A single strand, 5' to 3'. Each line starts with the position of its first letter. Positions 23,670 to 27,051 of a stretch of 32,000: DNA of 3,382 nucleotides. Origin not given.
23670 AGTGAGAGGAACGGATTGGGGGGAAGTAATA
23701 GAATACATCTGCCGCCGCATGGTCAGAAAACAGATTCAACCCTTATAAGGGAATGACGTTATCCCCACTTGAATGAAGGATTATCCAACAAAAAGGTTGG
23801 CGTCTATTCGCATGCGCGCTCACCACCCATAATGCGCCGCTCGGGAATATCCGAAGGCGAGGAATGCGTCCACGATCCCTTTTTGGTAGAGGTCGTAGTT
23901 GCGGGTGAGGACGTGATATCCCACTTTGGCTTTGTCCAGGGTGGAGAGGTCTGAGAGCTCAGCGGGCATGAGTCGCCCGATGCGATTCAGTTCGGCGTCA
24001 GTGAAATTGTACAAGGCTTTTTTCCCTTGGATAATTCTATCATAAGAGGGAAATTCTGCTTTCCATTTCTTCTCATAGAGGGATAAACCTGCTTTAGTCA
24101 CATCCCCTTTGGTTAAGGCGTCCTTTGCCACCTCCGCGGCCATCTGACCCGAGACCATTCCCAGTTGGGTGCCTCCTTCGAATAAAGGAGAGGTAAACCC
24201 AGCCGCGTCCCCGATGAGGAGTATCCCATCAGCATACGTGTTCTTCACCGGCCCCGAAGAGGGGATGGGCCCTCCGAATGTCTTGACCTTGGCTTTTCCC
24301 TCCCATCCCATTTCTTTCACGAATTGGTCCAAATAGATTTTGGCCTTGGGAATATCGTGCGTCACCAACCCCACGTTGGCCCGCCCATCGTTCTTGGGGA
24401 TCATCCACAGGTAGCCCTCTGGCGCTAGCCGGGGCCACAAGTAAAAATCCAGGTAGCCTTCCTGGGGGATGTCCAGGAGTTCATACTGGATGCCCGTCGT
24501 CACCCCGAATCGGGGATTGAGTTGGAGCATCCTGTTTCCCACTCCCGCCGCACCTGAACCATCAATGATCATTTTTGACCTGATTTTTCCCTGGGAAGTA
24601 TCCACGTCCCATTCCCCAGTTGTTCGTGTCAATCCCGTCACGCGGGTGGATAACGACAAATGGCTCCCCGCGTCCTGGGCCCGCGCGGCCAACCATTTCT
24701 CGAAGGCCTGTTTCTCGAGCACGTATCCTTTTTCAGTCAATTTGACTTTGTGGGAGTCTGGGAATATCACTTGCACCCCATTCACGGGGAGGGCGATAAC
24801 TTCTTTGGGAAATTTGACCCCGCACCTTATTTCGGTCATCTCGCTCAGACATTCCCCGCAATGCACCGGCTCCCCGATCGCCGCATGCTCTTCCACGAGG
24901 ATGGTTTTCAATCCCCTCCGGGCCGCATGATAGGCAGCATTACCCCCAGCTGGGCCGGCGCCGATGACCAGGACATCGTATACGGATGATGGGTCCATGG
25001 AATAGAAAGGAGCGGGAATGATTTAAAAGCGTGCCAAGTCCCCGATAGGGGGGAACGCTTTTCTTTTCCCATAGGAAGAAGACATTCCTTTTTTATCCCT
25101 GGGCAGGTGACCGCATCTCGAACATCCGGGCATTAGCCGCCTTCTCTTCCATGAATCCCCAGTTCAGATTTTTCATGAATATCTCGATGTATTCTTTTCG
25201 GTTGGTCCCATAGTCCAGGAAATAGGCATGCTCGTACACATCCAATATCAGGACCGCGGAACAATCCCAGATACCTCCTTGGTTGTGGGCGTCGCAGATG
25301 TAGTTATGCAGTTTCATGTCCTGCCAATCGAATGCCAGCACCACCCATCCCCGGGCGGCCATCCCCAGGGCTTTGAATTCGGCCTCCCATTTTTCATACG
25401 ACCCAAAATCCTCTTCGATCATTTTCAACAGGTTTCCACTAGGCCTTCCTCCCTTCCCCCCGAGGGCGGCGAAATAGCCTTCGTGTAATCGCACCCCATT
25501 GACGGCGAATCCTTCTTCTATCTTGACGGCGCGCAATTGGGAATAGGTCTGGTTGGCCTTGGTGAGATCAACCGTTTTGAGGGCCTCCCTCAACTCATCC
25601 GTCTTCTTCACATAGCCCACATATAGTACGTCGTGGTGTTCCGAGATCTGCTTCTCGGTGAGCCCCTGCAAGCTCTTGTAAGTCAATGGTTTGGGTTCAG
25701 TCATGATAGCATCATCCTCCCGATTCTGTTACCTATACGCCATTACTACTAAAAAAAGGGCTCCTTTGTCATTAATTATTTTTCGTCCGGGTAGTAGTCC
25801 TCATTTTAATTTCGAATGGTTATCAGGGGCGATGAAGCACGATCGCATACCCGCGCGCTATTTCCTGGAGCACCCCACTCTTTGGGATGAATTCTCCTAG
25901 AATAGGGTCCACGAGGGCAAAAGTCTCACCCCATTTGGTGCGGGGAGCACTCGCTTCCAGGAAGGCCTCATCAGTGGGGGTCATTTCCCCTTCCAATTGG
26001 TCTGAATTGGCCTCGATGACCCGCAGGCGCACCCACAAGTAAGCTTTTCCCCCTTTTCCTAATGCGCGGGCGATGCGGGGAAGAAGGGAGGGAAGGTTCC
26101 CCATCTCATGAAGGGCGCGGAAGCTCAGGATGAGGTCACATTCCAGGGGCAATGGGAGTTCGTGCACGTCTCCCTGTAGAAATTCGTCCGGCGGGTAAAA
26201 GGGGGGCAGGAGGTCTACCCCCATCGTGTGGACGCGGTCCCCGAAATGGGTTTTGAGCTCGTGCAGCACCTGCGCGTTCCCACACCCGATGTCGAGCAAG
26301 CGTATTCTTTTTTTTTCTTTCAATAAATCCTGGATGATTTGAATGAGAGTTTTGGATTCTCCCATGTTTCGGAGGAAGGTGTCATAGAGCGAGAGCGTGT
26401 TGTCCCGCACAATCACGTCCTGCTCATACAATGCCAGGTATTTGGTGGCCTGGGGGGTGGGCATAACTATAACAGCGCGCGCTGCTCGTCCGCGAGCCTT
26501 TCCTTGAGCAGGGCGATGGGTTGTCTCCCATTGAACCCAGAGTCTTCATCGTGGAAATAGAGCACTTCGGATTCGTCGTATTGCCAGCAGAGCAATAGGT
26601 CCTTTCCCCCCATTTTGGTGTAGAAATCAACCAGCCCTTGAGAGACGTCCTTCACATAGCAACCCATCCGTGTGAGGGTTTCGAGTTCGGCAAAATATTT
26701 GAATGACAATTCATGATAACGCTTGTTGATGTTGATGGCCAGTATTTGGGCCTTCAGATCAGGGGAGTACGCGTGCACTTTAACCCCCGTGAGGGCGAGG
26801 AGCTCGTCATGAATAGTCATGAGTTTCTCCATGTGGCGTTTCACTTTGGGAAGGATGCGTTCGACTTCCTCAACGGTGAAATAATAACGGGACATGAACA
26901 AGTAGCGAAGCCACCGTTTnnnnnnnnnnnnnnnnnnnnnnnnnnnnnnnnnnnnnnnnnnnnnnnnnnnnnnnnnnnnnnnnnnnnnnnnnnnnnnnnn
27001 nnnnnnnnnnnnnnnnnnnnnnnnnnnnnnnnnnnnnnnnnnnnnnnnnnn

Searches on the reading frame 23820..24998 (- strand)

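Call 3: search_protein_families(library=pfam, proteins=[window:23820-24998:-], max_evalue=0.01)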
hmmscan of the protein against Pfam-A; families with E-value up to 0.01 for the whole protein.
window:23820-24998:- (392 aa): 13 families
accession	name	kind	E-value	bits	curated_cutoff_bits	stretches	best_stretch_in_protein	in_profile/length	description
PF01266.30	DAO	-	8.8e-13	48.9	27.9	2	8-42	1-35/353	FAD dependent oxidoreductase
PF22578.2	GGR_cat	-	5.4e-12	45.8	27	1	167-235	3-76/88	Geranylgeranyl reductase catalytic domain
PF12831.13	FAD_oxidored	-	9.8e-11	42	27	1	8-153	1-149/416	FAD dependent oxidoreductase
PF05834.18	Lycopene_cycl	-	1.2e-08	34.9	23.4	1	8-272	1-271/380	Lycopene cyclase protein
PF00890.30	FAD_binding_2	-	4.8e-07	29.8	20.4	1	8-40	1-33/414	FAD binding domain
PF13738.12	Pyr_redox_3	-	1.1e-06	28.6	30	1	10-150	1-134/305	Pyridine nucleotide-disulphide oxidoreductase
PF07992.20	Pyr_redox_2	-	1.5e-06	28.3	26.1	1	7-52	1-42/291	Pyridine nucleotide-disulphide oxidoreductase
PF01946.23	Thi4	-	3.1e-06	27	26.2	1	6-48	17-60/235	Thi4 family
PF01134.28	GIDA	-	3.3e-06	26.8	22.1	1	8-38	1-31/391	Glucose inhibited division protein A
PF03486.20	HI0933_like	-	4e-06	26.9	50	1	8-44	2-38/244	HI0933-like protein Rossmann domain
PF01494.25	FAD_binding_3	-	7.6e-06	25.8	22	1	7-39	2-34/349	FAD binding domain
PF13450.12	NAD_binding_8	-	0.00018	22.1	21.9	1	11-42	1-32/68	NAD(P)-binding Rossmann-like domain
PF04820.20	Trp_halogenase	-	0.00023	20.6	21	0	86-318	147-377/458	Tryptophan halogenase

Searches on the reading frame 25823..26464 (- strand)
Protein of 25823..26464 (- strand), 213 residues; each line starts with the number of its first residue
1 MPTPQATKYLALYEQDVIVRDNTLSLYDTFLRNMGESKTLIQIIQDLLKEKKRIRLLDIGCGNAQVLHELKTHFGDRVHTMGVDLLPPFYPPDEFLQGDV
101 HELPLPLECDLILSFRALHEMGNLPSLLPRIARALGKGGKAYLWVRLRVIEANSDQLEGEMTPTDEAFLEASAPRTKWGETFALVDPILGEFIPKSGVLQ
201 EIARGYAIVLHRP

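Call 3: search_protein_families(library=pfam, proteins=[window:25823-26464:-], max_evalue=0.01)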
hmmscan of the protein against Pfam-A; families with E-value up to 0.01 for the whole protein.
window:25823-26464:- (213 aa): 6 families
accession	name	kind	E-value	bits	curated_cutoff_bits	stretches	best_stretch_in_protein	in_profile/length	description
PF13489.12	Methyltransf_23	-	1.3e-10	41.7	27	1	38-147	7-120/164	Methyltransferase domain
PF08241.18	Methyltransf_11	-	1.1e-09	39.2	21.2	1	57-142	1-94/95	Methyltransferase domain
PF13847.12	Methyltransf_31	-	1.8e-09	37.9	27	2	51-84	2-35/145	Methyltransferase domain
PF13649.12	Methyltransf_25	-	1.7e-08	35.4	27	1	57-139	2-97/97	Methyltransferase domain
PF08242.18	Methyltransf_12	-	1.6e-07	32.4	30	1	57-140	1-97/98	Methyltransferase domain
PF05148.21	Methyltransf_8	-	0.0022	18.3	27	1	39-142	59-155/219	Hypothetical methyltransferase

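Call 4: search_protein_families(library=ncbifam, proteins=[window:25823-26464:-], max_evalue=0.01)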
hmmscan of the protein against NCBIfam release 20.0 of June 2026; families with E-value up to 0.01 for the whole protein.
window:25823-26464:- (213 aa): 3 families
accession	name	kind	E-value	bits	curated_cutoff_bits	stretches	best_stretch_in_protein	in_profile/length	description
TIGR02072.1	BioC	equivalog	6.3e-08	32.7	184.95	1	38-140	21-129/244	malonyl-ACP O-methyltransferase BioC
NF045667.1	MTase_DVU1556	equivalog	4.1e-05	23.1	155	1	45-143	15-119/213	DVU_1556 family methyltransferase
TIGR04345.1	ovoA_Cterm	equivalog_domain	0.00018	21.1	170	1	13-78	1-66/242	putative 4-mercaptohistidine N1-methyltransferase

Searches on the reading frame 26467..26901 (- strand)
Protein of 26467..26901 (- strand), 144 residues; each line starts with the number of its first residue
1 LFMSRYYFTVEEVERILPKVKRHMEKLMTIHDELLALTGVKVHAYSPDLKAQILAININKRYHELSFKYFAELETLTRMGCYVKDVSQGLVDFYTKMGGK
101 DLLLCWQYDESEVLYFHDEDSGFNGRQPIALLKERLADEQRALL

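Call 3: search_protein_families(library=pfam, proteins=[window:26467-26901:-], max_evalue=0.01)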
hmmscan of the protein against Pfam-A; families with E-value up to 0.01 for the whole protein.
window:26467-26901:- (144 aa): 2 families
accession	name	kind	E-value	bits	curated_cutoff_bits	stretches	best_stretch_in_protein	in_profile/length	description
PF09969.14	DUF2203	-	2.6e-27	96.4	24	1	7-129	2-122/122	Uncharacterized conserved protein (DUF2203)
PF17816.7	PDZ_4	-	0.0011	19.7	23.1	1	5-111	16-112/114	PDZ domain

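Call 4: search_protein_families(library=ncbifam, proteins=[window:26467-26901:-], max_evalue=0.01)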
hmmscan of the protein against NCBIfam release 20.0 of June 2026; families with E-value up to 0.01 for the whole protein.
window:26467-26901:- (144 aa): 0 families

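Call 64: search_solved_structures(query=window:26467-26901:-, max_evalue=1)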
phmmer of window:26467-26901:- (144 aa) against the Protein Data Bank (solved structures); distinct sequences matched with E-value up to 1: 5.
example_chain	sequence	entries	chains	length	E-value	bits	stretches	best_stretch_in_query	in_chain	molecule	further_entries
9jy2_e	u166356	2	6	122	0.33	14.5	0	57-111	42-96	T-cell surface glycoprotein CD3 epsilon chain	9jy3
9cia_e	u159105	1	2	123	0.34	14.5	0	57-111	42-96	T-cell surface glycoprotein CD3 epsilon chain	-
9ci8_e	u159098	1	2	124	0.35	14.5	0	57-111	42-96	T-cell surface glycoprotein CD3 epsilon chain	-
7phr_E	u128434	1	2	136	0.41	14.2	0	57-111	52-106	T-cell surface glycoprotein CD3 epsilon chain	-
1xiw_A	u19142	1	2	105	0.45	14.1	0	98-120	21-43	T-cell surface glycoprotein CD3 epsilon chain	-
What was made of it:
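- Tried and rejected: DUF2203 against the PDB (call 64).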
